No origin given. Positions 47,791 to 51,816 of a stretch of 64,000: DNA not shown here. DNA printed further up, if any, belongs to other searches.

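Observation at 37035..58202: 21-kb co-directional locus of six giant secreted modular proteins: apparently an S-layer-tethered glycan-processing system without cohesin/dockerin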

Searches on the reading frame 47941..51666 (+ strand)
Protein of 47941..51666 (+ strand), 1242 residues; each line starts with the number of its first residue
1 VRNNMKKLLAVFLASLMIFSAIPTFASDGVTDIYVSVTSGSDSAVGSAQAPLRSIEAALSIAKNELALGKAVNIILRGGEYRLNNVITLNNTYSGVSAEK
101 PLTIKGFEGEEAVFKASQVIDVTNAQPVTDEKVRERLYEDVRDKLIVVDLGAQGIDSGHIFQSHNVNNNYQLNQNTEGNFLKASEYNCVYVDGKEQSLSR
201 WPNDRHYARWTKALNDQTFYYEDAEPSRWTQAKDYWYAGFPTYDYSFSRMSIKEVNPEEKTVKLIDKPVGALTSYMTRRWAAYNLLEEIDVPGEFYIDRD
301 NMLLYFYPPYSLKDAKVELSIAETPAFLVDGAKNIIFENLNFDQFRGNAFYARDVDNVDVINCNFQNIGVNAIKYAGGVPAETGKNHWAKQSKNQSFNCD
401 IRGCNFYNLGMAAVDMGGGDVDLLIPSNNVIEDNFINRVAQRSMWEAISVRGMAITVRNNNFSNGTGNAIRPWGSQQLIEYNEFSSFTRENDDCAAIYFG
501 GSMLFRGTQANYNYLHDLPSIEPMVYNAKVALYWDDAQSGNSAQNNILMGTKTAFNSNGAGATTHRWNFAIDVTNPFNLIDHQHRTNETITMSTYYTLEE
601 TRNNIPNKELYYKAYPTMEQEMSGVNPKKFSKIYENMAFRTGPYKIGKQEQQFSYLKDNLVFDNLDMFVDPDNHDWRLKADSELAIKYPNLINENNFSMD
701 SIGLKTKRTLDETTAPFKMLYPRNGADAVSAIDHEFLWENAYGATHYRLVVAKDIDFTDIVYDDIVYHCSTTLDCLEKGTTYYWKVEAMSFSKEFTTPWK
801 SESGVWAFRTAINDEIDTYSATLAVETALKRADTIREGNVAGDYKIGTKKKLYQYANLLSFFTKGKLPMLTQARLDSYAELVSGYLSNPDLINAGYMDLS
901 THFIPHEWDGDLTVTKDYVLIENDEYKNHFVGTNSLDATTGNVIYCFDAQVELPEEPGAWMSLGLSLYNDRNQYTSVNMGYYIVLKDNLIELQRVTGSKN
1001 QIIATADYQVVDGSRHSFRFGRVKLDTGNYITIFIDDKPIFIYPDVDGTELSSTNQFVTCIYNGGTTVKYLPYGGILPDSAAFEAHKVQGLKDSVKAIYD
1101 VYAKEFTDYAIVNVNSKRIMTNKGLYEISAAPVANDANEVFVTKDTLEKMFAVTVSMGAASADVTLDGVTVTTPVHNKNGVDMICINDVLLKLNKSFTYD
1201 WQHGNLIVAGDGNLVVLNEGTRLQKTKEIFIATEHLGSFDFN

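Call 3: search_protein_families(library=pfam, proteins=[window:47941-51666:+], max_evalue=0.01)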
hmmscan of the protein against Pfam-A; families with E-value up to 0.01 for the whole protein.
window:47941-51666:+ (1242 aa): 1 family
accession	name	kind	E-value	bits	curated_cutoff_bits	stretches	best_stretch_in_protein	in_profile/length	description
PF13229.12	Beta_helix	-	5.6e-06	26.5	25.9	2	328-477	27-149/158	Right handed beta helix region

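Call 9: search_solved_structures(query=window:47941-51666:+, max_evalue=1, show_alignments=2)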
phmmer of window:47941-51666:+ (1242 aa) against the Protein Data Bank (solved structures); distinct sequences matched with E-value up to 1: 0.

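Call 12: search_protein_families(library=ncbifam, proteins=[window:47941-51666:+], max_evalue=0.1)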
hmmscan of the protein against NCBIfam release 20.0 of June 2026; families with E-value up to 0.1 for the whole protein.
window:47941-51666:+ (1242 aa): 1 family
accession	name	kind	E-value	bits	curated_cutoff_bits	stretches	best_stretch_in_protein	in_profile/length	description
NF047854.1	LIC10774_subfam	equivalog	0.0039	16.2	380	1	31-65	59-93/358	LIC10774/LIC10365 family surface protein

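Call 13: find_homologous_proteins(query=window:47941-51666:+)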
Query window:47941-51666:+ (1242 aa): 98 proteins with E <= 0.001 among 8000 candidates.
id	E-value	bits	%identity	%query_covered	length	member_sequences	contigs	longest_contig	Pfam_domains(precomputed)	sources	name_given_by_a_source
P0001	0.0e+0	2798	97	100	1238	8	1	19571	-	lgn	-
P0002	0.0e+0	2513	87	100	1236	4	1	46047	PF13229.13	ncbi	-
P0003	0.0e+0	2410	82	100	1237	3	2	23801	-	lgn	-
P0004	0.0e+0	2367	81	100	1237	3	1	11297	-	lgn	-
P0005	0.0e+0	2213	82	92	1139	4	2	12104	-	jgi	-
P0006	0.0e+0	1233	46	100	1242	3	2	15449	PF13229.13,PF22842.4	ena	-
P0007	0.0e+0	1217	46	99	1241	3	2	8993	PF13229.13,PF22842.4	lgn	-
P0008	0.0e+0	1213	45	99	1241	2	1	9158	PF13229.13,PF22842.4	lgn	-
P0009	0.0e+0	1184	45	98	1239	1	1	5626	PF13229.13,PF22842.4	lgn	-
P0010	0.0e+0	1075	42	100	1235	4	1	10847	PF13229.13,PF22842.4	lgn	-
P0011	0.0e+0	1040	41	100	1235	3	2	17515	PF13229.13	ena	-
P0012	1.8e-275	935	42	85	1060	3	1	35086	PF13229.13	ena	-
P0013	2.7e-267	908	38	94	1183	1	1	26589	PF13229.13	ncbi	-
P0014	4.5e-207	709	34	98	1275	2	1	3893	PF13229.13,PF22842.4,PF07833.17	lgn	-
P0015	1.6e-203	697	32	99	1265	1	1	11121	PF13229.13,PF22842.4,PF07833.17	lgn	-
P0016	2.7e-201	690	32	98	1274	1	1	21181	PF13229.13,PF22842.4,PF07833.17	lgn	-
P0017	5.4e-201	689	33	100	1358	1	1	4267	PF13229.13,PF22842.4,PF07833.17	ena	-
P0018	1.4e-199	684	32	99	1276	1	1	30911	PF13229.13,PF22842.4,PF07833.17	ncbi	-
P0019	2.3e-197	677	33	99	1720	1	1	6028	PF13229.13,PF22842.4,PF13472.13,PF00657.29,PF07833.17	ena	-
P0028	3.3e-123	431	29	93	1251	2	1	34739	PF13229.13,PF07833.17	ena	-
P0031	2.9e-117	411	32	65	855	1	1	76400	PF13229.13,PF14592.13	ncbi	-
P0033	2.8e-116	408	29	85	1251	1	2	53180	PF13229.13,PF07833.17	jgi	-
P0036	1.7e-96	342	28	83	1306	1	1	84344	PF07833.17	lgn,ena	-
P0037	2.7e-95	339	27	85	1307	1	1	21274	PF07833.17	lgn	-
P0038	5.3e-86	308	27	42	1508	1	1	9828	PF13229.13,PF21231.3,PF22842.4,PF17161.11,PF05048.20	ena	-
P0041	2.4e-78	282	33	44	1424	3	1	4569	PF07833.17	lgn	-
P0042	1.3e-73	267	31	44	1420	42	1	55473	PF07833.17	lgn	-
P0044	9.0e-71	257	31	44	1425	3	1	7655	PF07833.17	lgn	-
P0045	6.0e-69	251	26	83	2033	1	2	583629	PF13229.13,PF22842.4,PF00395.26,PF07554.20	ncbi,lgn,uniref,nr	ncbi:S-layer homology domain-containing protein [Paenibacillus sacheonensis]|uniref:SLH domain-conta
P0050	5.8e-64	235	27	78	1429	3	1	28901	PF07833.17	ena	-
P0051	4.2e-62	229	25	79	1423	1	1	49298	PF07833.17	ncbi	-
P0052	5.8e-62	228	29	61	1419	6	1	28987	PF13229.13,PF07833.17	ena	-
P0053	1.6e-61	227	28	63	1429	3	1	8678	PF07833.17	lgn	-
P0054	2.3e-61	226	26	82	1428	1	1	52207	PF07833.17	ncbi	-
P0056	7.2e-60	221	26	77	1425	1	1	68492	PF07833.17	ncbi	-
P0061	7.5e-56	208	26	64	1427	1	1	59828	PF13229.13,PF07833.17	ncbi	-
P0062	4.7e-51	192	30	42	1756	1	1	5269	PF13229.13,PF23197.2,PF22842.4,PF00395.26,PF16342.11,PF07554.20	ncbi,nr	ncbi:MAG: S-layer homology domain-containing protein, partial [Clostridia bacterium]|nr:S-layer homo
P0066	2.4e-47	180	27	57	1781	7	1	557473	PF13229.13,PF26182.1,PF06439.19,PF22842.4,PF00395.26,PF02368.25,PF26918.1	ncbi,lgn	-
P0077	2.3e-42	163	28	38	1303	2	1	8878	PF13229.13,PF07602.18,PF21231.3,PF22842.4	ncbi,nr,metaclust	ncbi:MAG: hypothetical protein A2283_09385 [Lentisphaerae bacterium RIFOXYA12_FULL_48_11]|nr:MAG: hy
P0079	3.3e-40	156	28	44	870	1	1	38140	PF13229.13,PF22842.4,PF07833.17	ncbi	-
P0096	3.7e-23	100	23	57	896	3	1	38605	PF13229.13,PF22842.4,PF07833.17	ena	-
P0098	2.9e-4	37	21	39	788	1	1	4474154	PF13229.13,PF13180.13,PF21231.3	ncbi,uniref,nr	ncbi:right-handed parallel beta-helix repeat-containing protein [Reichenbachiella agarivorans]|unire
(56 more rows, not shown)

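Call 15: search_protein_families(library=pfam, proteins=[P0006, P0019, P0038, P0066, P0062, P0031], max_evalue=0.001)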
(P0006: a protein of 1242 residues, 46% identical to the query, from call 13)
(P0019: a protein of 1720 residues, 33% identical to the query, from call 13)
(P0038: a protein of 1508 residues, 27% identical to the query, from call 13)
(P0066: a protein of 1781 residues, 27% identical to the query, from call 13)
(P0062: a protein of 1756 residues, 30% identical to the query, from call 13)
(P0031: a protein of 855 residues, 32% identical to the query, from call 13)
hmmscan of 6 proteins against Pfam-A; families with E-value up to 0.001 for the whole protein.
P0006 (1242 aa): 1 family
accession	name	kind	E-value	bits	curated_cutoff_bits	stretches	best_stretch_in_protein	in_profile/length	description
PF13229.12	Beta_helix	-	2.3e-11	44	25.9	2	321-476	5-158/158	Right handed beta helix region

P0019 (1720 aa): 4 families
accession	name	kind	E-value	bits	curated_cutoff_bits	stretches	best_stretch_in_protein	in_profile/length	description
PF13472.12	Lipase_GDSL_2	-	4.1e-14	53.9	32.9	1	1293-1484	1-176/178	GDSL-like Lipase/Acylhydrolase family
PF13229.12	Beta_helix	-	1.9e-10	41.1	25.9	1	399-576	7-158/158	Right handed beta helix region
PF00657.28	Lipase_GDSL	-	2.4e-10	41.4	23.6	1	1291-1488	1-205/208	GDSL-like Lipase/Acylhydrolase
PF07833.16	Cu_amine_oxidN1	-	3.3e-09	37.1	24.2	1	1130-1217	10-99/108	Copper amine oxidase N-terminal domain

P0038 (1508 aa): 4 families
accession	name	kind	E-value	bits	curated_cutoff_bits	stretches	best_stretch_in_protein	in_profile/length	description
PF13229.12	Beta_helix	-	1.2e-25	90.5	25.9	4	324-400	5-82/158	Right handed beta helix region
PF05048.19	NosD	-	5.1e-08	33.1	23.6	0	1327-1391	128-188/212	Periplasmic copper-binding protein (NosD)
PF21231.2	GH141_M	-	1.9e-07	31.5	27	0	277-305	127-155/156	GH141 insertion domain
PF17161.10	DUF5123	-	0.00024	22.6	35.1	0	1448-1480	72-104/113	Domain of unknown function (DUF5123)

P0066 (1781 aa): 6 families
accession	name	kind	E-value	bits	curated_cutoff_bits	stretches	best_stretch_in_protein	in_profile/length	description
PF00395.25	SLH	-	5.4e-31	106.7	20.8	3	1655-1698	1-44/44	S-layer homology domain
PF02368.24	Big_2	-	1.2e-26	92.9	22.8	3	742-813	2-74/79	Bacterial Ig-like domain (group 2)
PF13229.12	Beta_helix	-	2.7e-08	34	25.9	1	462-588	2-114/158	Right handed beta helix region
PF06439.18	3keto-disac_hyd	-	1.5e-05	25.5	26.8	1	872-996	50-186/187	3-keto-disaccharide hydrolase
PF22842.2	Pel9A-like_beta_helix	-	0.00015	21.3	25.2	0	36-69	6-39/370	Pel9A-like, right handed beta helix region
PF22359.2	Big-like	-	0.0002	22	27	0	776-823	3-47/48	Bacterial Ig-like domain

P0062 (1756 aa): 7 families
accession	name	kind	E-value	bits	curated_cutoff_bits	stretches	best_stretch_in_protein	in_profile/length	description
PF00395.25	SLH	-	1.5e-24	86.1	20.8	2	1643-1685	1-44/44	S-layer homology domain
PF23197.1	IG_AIR9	-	7.2e-22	77.5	27.5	2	160-246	3-84/87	AIR9 A9 domain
PF13229.12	Beta_helix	-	3.4e-13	50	25.9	2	545-643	42-140/158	Right handed beta helix region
PF07554.19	FIVAR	-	5.5e-11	43.4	29.2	2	1087-1154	1-67/71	FIVAR domain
PF22842.2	Pel9A-like_beta_helix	-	4.1e-05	23.1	25.2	1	256-308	9-55/370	Pel9A-like, right handed beta helix region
PF16342.10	DUF4972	-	9.2e-05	22.8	28.8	1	1094-1146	52-106/128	Domain of unknown function (DUF4972)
PF05048.19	NosD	-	0.00025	21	23.6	1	548-715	15-192/212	Periplasmic copper-binding protein (NosD)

P0031 (855 aa): 2 families
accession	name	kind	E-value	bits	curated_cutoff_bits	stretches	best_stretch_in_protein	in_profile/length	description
PF13229.12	Beta_helix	-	1.2e-13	51.4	25.9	1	436-580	13-138/158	Right handed beta helix region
PF14592.12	Chondroitinas_B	-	4.7e-06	26.3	24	1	59-117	12-64/426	Chondroitinase B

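Call 24: find_encoding_contigs(protein=window:47953-51666:+, flank=10000, max_places=4)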
Protein window:47953-51666:+ (1238 aa): no gene with exactly this product is on record in the collection.

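Call 25: find_encoding_contigs(protein=P0002, flank=10000, max_places=3)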
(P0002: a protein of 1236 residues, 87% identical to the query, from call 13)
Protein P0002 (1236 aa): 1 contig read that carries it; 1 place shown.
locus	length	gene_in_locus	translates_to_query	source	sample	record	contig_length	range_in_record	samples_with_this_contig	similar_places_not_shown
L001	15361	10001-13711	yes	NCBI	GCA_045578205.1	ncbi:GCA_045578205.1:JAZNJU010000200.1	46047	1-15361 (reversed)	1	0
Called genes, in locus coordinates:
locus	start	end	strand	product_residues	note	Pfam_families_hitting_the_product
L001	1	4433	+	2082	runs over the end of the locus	PF13229:Beta_helix (faint)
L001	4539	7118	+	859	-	PF00395:SLH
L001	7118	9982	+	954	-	-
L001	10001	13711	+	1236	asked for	PF13229:Beta_helix (faint)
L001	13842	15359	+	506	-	?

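Call 28: find_related_loci(query=A2, collection=genome_contigs, flank=10000)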
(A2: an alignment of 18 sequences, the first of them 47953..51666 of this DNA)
Query A2 (1238 aa) in genome_contigs; peptide patterns used: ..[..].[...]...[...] (x = any residue, [..] = any of these).
595 stretches matched a pattern (row limit reached: there are more); 557 encode a relative of the query (tblastn E <= 1e-3); the best 80 are kept; 75 distinct loci.
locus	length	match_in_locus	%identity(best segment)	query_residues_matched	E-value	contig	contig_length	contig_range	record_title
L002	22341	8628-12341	98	1-1238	0e+0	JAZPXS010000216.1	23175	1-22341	MAG: Clostridia bacterium isolate T1900044650_TS20190116.MAGScoT_cleanbin_000035 SGB_1414_k141_332917, whole genome shot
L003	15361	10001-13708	87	1-1238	0e+0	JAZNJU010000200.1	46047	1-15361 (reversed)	MAG: Clostridia bacterium isolate T1900044679_TS20190145.MAGScoT_cleanbin_000010 SGB_1662_k141_1384781, whole genome sho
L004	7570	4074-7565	83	1-1164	0e+0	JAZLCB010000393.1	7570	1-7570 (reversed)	MAG: Clostridia bacterium isolate T1900045054_TC20190047.MAGScoT_cleanbin_000019 SGB_4539_k141_3475822, whole genome sho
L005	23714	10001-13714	37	1-1237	0e+0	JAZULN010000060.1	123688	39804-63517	MAG: Clostridia bacterium isolate T1900044908_TS20190374.MAGScoT_cleanbin_000006 SGB_3310_k141_93470, whole genome shotg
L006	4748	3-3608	36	42-1238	0e+0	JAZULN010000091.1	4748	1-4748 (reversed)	MAG: Clostridia bacterium isolate T1900044908_TS20190374.MAGScoT_cleanbin_000006 SGB_3310_k141_1811003, whole genome sho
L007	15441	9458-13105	34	2-1226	0e+0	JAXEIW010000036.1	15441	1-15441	MAG: Clostridia bacterium isolate SUG3072 k141_5283547, whole genome shotgun sequence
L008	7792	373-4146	33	1-1226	0e+0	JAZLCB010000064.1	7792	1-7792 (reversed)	MAG: Clostridia bacterium isolate T1900045054_TC20190047.MAGScoT_cleanbin_000019 SGB_4539_k141_969239, whole genome shot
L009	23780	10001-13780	32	2-1235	0e+0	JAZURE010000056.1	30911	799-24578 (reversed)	MAG: Clostridia bacterium isolate T1900044853_TS20190319.MAGScoT_cleanbin_000010 SGB_3039_k141_1610561, whole genome sho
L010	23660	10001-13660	34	2-1226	0e+0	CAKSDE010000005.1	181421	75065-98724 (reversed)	MAG: uncultured Clostridia bacterium isolate REFINED_METABAT215_TOP10_CONTIGS_1500_ASSEMBLY_K77_MERGED__Hadza_MoBio_hadz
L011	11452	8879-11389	35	4-848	7e-160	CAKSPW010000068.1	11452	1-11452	MAG: uncultured Clostridia bacterium isolate REFINED_METABAT215_TOP10_CONTIGS_1500_ASSEMBLY_K77_MERGED__Hadza_MoBio_hadz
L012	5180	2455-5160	34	16-920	2e-158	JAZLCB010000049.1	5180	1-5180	MAG: Clostridia bacterium isolate T1900045054_TC20190047.MAGScoT_cleanbin_000019 SGB_4539_k141_2549189, whole genome sho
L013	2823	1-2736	33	247-1147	8e-159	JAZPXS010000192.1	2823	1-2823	MAG: Clostridia bacterium isolate T1900044650_TS20190116.MAGScoT_cleanbin_000035 SGB_1414_k141_1422633, whole genome sho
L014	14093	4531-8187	42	1-1237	0e+0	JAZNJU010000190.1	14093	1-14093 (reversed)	MAG: Clostridia bacterium isolate T1900044679_TS20190145.MAGScoT_cleanbin_000010 SGB_1662_k141_411217, whole genome shot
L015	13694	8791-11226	35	30-826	3e-140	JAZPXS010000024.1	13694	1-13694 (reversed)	MAG: Clostridia bacterium isolate T1900044650_TS20190116.MAGScoT_cleanbin_000035 SGB_1414_k141_1119965, whole genome sho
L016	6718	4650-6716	36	2-695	6e-135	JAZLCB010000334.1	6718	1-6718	MAG: Clostridia bacterium isolate T1900045054_TC20190047.MAGScoT_cleanbin_000019 SGB_4539_k141_2627336, whole genome sho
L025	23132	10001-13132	27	2-1071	4e-102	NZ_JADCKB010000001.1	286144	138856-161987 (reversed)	Ructibacterium gallinarum strain DSM 107454 seq1, whole genome shotgun sequence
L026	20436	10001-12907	29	1-1001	2e-108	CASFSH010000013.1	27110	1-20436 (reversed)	uncultured Firmicutes bacterium isolate CO.O96.metabat-bins.268 genome assembly, contig: CO.O96.metabat-bins.268.fa_k141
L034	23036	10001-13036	27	29-1041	1e-84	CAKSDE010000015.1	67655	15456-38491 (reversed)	MAG: uncultured Clostridia bacterium isolate REFINED_METABAT215_TOP10_CONTIGS_1500_ASSEMBLY_K77_MERGED__Hadza_MoBio_hadz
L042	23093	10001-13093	26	2-1062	5e-81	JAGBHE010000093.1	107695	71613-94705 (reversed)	MAG: Clostridia bacterium isolate RGIG9115 Water_deer_Rectum.Co__c1569781, whole genome shotgun sequence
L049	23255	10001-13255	25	26-1105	8e-77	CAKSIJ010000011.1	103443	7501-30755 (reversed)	MAG: uncultured Clostridia bacterium isolate REFINED_METABAT215_TOP10_CONTIGS_1500_ASSEMBLY_K77_MERGED__Nepal_MoBio_Fibe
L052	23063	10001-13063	26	1-1041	2e-79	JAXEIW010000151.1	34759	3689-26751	MAG: Clostridia bacterium isolate SUG3072 k141_2178056, whole genome shotgun sequence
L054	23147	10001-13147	25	20-1045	9e-73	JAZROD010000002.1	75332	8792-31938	MAG: Clostridia bacterium isolate T1900045396_YK20190086.MAGScoT_cleanbin_000004 SGB_6961_k141_2084160, whole genome sho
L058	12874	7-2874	26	115-1061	1e-67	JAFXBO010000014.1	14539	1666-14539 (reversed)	MAG: Clostridia bacterium isolate RGIG6266 Sheep_Rectum-3__c57909, whole genome shotgun sequence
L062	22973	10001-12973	26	28-1041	6e-66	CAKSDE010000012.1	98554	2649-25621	MAG: uncultured Clostridia bacterium isolate REFINED_METABAT215_TOP10_CONTIGS_1500_ASSEMBLY_K77_MERGED__Hadza_MoBio_hadz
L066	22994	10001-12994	25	28-1041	3e-65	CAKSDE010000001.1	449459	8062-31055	MAG: uncultured Clostridia bacterium isolate REFINED_METABAT215_TOP10_CONTIGS_1500_ASSEMBLY_K77_MERGED__Hadza_MoBio_hadz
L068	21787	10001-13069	28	1-1044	3e-88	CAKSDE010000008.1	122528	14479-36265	MAG: uncultured Clostridia bacterium isolate REFINED_METABAT215_TOP10_CONTIGS_1500_ASSEMBLY_K77_MERGED__Hadza_MoBio_hadz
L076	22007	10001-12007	25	2-679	2e-58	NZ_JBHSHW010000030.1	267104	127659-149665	Paenibacillus sp. GCM10023252 strain CGMCC 1.19063 GCM70023252_39, whole genome shotgun sequence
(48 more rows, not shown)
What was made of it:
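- Several diverged cassettes occur per MAG (call 28).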
